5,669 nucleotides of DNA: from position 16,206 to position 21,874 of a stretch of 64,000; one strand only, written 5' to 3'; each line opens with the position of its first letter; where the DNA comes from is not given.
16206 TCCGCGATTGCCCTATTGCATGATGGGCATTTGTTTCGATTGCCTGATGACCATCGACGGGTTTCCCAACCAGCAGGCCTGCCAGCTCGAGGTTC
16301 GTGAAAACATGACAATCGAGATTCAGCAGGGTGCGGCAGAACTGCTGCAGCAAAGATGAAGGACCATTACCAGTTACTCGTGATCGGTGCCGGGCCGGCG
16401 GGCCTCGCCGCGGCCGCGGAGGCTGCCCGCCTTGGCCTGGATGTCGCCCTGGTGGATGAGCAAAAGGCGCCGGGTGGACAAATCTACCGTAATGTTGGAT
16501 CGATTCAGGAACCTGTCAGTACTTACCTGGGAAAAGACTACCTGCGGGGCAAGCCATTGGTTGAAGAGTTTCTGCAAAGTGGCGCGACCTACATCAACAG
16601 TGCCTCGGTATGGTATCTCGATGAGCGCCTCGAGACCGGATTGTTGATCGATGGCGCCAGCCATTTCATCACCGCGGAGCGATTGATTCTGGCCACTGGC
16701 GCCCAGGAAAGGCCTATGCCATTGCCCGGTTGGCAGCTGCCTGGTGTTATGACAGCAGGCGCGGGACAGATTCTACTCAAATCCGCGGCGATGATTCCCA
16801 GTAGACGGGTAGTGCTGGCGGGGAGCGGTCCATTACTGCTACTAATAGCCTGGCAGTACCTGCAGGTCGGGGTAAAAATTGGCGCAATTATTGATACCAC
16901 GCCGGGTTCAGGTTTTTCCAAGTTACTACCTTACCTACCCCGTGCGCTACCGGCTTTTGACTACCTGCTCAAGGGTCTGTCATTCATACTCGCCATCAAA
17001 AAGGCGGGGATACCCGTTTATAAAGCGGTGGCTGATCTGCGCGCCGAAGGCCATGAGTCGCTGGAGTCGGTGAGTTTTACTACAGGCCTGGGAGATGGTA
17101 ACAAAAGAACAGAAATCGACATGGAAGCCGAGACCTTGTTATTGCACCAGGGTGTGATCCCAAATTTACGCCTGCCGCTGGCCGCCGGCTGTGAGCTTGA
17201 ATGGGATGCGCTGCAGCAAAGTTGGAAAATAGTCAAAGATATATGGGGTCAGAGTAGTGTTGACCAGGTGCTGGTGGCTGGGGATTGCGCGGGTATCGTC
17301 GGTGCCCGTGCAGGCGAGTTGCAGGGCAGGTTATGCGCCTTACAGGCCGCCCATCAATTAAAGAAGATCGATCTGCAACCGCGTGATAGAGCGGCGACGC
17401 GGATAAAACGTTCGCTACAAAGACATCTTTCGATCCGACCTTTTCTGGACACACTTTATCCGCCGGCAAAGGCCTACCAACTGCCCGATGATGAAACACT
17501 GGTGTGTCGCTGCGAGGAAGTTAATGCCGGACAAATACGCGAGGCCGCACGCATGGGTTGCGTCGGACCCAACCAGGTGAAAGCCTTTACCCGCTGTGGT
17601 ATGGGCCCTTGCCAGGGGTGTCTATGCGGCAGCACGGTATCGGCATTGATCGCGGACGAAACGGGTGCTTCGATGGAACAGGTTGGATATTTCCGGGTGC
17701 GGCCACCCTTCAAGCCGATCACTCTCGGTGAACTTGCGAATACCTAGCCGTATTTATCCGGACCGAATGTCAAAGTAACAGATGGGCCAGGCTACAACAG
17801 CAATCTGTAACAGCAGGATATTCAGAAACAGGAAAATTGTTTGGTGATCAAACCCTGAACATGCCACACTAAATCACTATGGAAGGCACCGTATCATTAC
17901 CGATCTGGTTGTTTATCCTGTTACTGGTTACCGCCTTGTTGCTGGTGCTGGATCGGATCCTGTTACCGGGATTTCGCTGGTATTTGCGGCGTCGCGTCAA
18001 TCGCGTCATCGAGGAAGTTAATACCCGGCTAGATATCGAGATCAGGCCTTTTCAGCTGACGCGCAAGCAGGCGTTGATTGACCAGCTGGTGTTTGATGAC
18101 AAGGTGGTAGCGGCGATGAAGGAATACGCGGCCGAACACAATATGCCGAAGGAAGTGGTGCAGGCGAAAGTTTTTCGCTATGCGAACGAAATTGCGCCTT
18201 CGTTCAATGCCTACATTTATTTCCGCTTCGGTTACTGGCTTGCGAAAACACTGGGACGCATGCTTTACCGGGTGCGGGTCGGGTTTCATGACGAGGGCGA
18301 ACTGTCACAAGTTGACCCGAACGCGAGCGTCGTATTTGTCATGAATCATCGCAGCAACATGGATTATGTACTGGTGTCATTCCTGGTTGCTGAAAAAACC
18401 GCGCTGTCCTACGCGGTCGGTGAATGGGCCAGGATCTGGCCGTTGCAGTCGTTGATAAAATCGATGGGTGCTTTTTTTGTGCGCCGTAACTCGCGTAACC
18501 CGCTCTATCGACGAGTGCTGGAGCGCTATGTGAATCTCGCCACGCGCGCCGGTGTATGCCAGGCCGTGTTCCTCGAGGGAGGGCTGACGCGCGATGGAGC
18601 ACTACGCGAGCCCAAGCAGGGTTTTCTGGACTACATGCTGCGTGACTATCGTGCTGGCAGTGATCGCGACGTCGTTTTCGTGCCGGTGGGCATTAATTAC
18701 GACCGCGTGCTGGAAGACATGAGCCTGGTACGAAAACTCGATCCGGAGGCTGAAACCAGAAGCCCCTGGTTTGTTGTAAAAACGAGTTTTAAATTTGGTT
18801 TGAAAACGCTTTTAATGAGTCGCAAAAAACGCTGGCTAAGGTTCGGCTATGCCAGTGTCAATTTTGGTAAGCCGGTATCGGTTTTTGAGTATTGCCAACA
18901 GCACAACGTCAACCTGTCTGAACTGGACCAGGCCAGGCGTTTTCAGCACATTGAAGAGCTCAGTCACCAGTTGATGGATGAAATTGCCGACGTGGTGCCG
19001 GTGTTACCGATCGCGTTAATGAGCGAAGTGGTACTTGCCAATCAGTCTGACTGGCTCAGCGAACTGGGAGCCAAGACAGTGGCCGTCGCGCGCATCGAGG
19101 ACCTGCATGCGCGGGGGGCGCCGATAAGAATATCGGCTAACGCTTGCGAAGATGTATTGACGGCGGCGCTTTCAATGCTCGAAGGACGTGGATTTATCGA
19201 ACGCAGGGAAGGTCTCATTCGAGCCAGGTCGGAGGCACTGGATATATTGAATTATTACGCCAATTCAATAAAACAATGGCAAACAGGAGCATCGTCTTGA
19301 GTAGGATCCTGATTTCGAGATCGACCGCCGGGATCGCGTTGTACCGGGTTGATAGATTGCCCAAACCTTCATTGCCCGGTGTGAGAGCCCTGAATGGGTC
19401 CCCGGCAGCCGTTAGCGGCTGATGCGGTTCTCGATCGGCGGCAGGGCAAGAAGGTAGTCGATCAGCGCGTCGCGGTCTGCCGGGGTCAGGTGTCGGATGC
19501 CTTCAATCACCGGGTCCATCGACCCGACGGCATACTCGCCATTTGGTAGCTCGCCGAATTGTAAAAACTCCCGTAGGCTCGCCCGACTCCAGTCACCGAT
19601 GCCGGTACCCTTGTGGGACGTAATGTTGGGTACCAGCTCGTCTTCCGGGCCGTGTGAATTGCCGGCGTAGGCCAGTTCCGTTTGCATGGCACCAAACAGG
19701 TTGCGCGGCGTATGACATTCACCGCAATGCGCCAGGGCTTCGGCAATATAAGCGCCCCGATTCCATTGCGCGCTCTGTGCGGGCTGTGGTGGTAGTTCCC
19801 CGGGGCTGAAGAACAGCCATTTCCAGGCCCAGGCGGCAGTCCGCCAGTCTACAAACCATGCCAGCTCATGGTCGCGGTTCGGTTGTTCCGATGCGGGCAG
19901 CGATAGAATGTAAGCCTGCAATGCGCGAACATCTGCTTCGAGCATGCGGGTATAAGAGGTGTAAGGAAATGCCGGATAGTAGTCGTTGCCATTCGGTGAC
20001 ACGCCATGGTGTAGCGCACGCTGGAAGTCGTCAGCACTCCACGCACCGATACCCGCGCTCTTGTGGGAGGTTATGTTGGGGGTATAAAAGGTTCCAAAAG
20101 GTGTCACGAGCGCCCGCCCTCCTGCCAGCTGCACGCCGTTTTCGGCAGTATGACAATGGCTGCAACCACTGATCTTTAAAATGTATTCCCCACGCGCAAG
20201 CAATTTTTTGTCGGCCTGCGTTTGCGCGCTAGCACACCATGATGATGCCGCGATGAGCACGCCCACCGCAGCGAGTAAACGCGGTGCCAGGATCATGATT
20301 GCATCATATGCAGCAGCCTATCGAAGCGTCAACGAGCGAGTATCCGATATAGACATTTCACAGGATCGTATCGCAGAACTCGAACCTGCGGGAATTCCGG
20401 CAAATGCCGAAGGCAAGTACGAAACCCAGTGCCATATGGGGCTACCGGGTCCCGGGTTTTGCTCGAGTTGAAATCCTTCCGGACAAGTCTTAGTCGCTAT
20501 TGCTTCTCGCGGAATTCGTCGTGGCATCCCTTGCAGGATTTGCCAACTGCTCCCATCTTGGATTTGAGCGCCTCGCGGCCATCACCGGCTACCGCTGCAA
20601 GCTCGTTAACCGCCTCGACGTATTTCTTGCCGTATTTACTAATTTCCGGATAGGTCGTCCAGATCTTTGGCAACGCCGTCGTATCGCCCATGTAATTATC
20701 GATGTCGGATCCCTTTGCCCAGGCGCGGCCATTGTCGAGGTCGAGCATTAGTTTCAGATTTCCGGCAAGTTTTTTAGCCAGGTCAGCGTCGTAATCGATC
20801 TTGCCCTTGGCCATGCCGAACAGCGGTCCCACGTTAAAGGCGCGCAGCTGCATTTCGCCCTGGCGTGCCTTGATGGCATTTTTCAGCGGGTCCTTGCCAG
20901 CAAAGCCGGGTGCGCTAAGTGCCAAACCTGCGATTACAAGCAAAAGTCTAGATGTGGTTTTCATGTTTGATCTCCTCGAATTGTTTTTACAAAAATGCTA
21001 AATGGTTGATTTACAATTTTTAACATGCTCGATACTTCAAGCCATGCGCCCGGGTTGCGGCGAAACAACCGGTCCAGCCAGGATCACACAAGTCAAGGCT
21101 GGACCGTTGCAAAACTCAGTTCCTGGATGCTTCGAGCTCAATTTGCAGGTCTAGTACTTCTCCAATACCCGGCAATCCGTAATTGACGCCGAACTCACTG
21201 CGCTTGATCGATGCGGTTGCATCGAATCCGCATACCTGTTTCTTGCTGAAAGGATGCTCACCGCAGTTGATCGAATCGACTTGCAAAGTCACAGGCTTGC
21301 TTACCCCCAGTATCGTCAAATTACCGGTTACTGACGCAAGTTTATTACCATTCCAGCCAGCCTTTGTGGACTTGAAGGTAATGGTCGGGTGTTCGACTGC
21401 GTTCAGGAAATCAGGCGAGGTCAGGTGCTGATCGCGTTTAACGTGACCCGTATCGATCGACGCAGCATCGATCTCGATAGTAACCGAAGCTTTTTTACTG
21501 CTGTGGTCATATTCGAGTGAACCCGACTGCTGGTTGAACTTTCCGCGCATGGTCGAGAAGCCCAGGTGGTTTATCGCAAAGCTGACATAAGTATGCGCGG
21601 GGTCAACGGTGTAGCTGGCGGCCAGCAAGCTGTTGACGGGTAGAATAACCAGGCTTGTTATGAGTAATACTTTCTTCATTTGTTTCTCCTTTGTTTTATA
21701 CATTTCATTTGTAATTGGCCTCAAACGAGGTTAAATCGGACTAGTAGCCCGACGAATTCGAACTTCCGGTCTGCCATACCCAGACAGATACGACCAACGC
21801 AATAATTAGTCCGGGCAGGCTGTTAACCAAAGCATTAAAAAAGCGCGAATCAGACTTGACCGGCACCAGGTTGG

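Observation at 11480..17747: Unassigned demethylation/oxidation gene set: SAM-MTase, DmdA-like GcvT protein, two SDRs and an LhpBEF/HcnCAB-type three-subunit flavo-iron-sulfur dehydrogenase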

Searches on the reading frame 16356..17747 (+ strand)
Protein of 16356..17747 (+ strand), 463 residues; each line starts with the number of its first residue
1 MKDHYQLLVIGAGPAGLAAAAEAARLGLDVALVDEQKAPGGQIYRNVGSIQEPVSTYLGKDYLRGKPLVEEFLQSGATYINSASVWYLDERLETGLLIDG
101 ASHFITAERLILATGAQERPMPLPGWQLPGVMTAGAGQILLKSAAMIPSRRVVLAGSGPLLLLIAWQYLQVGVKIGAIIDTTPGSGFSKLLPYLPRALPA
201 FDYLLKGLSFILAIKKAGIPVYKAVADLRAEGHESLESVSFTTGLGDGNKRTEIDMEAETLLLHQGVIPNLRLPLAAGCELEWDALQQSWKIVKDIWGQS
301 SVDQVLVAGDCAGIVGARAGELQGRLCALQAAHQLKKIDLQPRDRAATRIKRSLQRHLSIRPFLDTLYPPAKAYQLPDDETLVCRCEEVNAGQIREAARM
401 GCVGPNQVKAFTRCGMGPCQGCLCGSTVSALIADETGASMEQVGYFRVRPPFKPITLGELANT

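Call 3: search_protein_families(library=pfam, proteins=[window:16356-17747:+])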
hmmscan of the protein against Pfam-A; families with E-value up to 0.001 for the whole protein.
window:16356-17747:+ (463 aa): 13 families
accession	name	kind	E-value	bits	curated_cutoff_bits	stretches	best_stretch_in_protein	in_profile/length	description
PF07992.20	Pyr_redox_2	-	7.8e-23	81.8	26.1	1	5-323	1-278/291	Pyridine nucleotide-disulphide oxidoreductase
PF17806.6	SO_alpha_A3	-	2.4e-10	41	23.1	1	382-461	5-84/87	Sarcosine oxidase A3 domain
PF01266.30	DAO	-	4.8e-10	39.9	27.9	1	7-54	2-50/353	FAD dependent oxidoreductase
PF12831.13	FAD_oxidored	-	2.9e-09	37.2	27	1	7-48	2-43/416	FAD dependent oxidoreductase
PF04324.20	Fer2_BFD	-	3.8e-09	37.2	26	1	382-433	1-49/50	BFD-like [2Fe-2S] binding domain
PF13450.12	NAD_binding_8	-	1.7e-08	35.1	21.9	1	9-46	1-38/68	NAD(P)-binding Rossmann-like domain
PF00890.30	FAD_binding_2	-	3.7e-08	33.4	20.4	1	7-52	2-47/414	FAD binding domain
PF03486.20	HI0933_like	-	6.9e-07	29.4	50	1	6-43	2-39/244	HI0933-like protein Rossmann domain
PF01134.28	GIDA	-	3.8e-06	26.7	22.1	1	7-36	2-31/391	Glucose inhibited division protein A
PF13738.12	Pyr_redox_3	-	1.6e-05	24.7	30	1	8-44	1-37/305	Pyridine nucleotide-disulphide oxidoreductase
PF01494.25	FAD_binding_3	-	0.00013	21.8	22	1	6-37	3-34/349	FAD binding domain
PF01262.27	AlaDh_PNT_C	-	0.00015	21.7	23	1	6-39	30-63/214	Alanine dehydrogenase/PNT, C-terminal domain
PF01946.23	Thi4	-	0.00051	19.8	26.2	1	7-43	20-57/235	Thi4 family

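Call 4: search_protein_families(library=ncbifam, proteins=[window:16356-17747:+])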
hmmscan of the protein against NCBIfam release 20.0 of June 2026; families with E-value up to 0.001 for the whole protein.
window:16356-17747:+ (463 aa): 67 families (the best 25 are shown)
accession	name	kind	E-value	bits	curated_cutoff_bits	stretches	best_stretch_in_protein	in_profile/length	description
TIGR01372.1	soxA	subfamily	4.3e-40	137.3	1164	2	2-181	166-354/996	sarcosine oxidase subunit alpha family protein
TIGR01350.1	lipoamide_DH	equivalog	5.4e-11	41.9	408.8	1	5-49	2-44/461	dihydrolipoyl dehydrogenase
TIGR01292.1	TRX_reduct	equivalog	1.1e-10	40.8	343.45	1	5-125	1-119/300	thioredoxin-disulfide reductase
NF004991.0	PRK06370.1-3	subfamily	1.6e-10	40.2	620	1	2-50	33-79/509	FAD-containing oxidoreductase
TIGR03140.1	AhpF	equivalog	6.2e-10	38.2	502.9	1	2-126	210-331/515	alkyl hydroperoxide reductase subunit F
TIGR03377.1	glycerol3P_GlpA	equivalog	1.5e-09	37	552.8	1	378-437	418-478/530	anaerobic glycerol-3-phosphate dehydrogenase subunit GlpA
NF008313.0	PRK11101.1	equivalog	3.3e-09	35.9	425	1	379-435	429-486/548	anaerobic glycerol-3-phosphate dehydrogenase subunit A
NF003585.0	PRK05249.1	equivalog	1.9e-08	33.4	465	1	3-48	5-49/464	Si-specific NAD(P)(+) transhydrogenase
TIGR03997.1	mycofact_OYE_2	equivalog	1.9e-08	33.2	793.15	1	6-44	381-419/645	mycofactocin system FadH/OYE family oxidoreductase 2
NF045637.1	carotdesatCrtDProt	equivalog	1.9e-07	30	580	1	8-55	2-48/485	1-hydroxycarotenoid 3,4-desaturase CrtD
TIGR02032.1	GG-red-SF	subfamily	3.1e-07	30.4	158.8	1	7-40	3-36/297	geranylgeranyl reductase family protein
TIGR02053.1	MerA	equivalog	9.5e-07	28.1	454.45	0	5-38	1-34/465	mercury(II) reductase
NF049967.1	QhpG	equivalog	9.5e-07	28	240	1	8-38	2-32/423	flavin-dependent monooxygenase QhpG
TIGR02374.1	nitri_red_nirB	equivalog_domain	9.7e-07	27.6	578.35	1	374-423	411-458/794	nitrite reductase large subunit NirB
NF045599.1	bili_reduct_long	exception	1.3e-06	27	750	1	5-43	382-420/641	bilirubin reductase, long form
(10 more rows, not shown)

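Call 17: search_solved_structures(query=window:16356-17747:+, max_evalue=1e-8)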
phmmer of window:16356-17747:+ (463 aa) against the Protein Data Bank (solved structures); distinct sequences matched with E-value up to 1e-8: 4.
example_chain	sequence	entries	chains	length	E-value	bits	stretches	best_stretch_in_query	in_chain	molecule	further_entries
1y56_A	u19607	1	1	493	1.7e-12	50.1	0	303-461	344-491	hypothetical protein PH1363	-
2gag_A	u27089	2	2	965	4.2e-11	45.5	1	4-159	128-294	heterotetrameric sarcosine oxidase alpha-subunit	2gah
1vrq_A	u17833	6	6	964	2.2e-10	43.1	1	4-157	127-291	Sarcosine oxidase alpha subunit | Subunit alpha of sarcosine oxidase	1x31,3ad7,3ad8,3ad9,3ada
5uwy_A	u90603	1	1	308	2.3e-09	39.8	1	5-147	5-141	Thioredoxin reductase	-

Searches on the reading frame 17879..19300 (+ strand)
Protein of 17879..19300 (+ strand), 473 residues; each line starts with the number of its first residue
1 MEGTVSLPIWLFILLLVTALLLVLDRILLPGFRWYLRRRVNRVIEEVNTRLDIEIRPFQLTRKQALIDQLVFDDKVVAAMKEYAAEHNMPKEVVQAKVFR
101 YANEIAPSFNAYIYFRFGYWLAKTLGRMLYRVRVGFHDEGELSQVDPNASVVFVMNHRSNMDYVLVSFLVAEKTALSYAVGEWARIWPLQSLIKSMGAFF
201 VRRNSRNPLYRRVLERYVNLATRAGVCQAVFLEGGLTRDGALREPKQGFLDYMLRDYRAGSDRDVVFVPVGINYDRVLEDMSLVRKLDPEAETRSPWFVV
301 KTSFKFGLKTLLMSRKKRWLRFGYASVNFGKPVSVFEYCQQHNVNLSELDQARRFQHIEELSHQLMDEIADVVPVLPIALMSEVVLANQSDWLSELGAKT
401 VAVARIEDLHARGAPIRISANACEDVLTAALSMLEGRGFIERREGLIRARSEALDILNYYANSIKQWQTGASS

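Call 3: search_protein_families(library=pfam, proteins=[window:17879-19300:+])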
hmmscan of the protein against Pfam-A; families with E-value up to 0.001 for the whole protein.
window:17879-19300:+ (473 aa): 2 families
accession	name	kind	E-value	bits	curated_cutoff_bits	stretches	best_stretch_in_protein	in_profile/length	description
PF01553.26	Acyltransferase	-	3.3e-16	59.7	23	1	145-272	10-131/132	Acyltransferase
PF19277.4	GPAT_C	-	2.7e-15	56.9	25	1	309-464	16-181/344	Glycerol-3-phosphate acyltransferase C-terminal region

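Call 4: search_protein_families(library=ncbifam, proteins=[window:17879-19300:+])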
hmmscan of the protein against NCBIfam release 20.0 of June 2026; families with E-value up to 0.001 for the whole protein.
window:17879-19300:+ (473 aa): 6 families
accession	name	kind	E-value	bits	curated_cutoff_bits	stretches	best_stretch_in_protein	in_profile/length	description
NF003441.0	PRK04974.1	equivalog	2.7e-45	155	610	1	55-464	209-617/823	glycerol-3-phosphate 1-O-acyltransferase PlsB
TIGR03703.1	plsB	equivalog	5.2e-45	154.2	618.5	1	40-464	184-607/799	glycerol-3-phosphate 1-O-acyltransferase PlsB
NF002886.0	PRK03355.1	equivalog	3.3e-27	95.3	721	1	141-442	260-555/787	glycerol-3-phosphate 1-O-acyltransferase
NF008883.0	PRK11915.1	equivalog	6.6e-21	74.5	698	1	65-401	37-355/621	lysophospholipid acyltransferase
TIGR00530.1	AGP_acyltrn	subfamily_domain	2.9e-09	36.8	102.95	1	147-250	14-114/130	1-acylglycerol-3-phosphate O-acyltransferase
NF006386.0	PRK08633.1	equivalog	3.9e-05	21.6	1221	1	122-253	419-539/1147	acyl-[ACP]--phospholipid O-acyltransferase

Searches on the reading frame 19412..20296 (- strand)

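Call 7: search_protein_families(library=pfam, proteins=[window:19412-20296:-], max_evalue=0.00001)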
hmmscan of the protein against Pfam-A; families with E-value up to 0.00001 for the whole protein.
window:19412-20296:- (294 aa): 2 families
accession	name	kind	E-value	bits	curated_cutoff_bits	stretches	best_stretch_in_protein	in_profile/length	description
PF00034.26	Cytochrom_C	-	5.9e-10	40.8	21.3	0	35-133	3-89/90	Cytochrome c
PF13442.11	Cytochrome_CBB3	-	4e-07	30.7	27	0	34-130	4-68/68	Cytochrome C oxidase, cbb3-type, subunit III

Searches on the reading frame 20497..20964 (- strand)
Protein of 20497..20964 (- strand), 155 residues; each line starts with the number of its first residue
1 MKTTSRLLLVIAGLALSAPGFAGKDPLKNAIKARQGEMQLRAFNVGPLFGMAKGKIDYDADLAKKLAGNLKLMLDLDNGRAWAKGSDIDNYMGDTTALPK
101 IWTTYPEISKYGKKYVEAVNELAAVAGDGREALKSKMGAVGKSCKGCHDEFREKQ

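Call 7: search_protein_families(library=pfam, proteins=[window:20497-20964:-], max_evalue=0.00001)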
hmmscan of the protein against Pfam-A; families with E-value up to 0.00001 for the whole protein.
window:20497-20964:- (155 aa): 1 family
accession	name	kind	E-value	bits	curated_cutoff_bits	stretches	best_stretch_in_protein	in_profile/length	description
PF01322.25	Cytochrom_C_2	-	2.9e-26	93.2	26.5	1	30-152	2-121/121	Cytochrome C'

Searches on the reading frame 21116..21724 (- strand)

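Call 7: search_protein_families(library=pfam, proteins=[window:21116-21724:-], max_evalue=0.00001)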
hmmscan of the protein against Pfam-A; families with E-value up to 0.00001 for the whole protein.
window:21116-21724:- (202 aa): 1 family
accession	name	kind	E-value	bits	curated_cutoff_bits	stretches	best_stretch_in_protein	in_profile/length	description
PF04264.18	YceI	-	1.8e-46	158.7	23.7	1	38-199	1-150/150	YceI-like domain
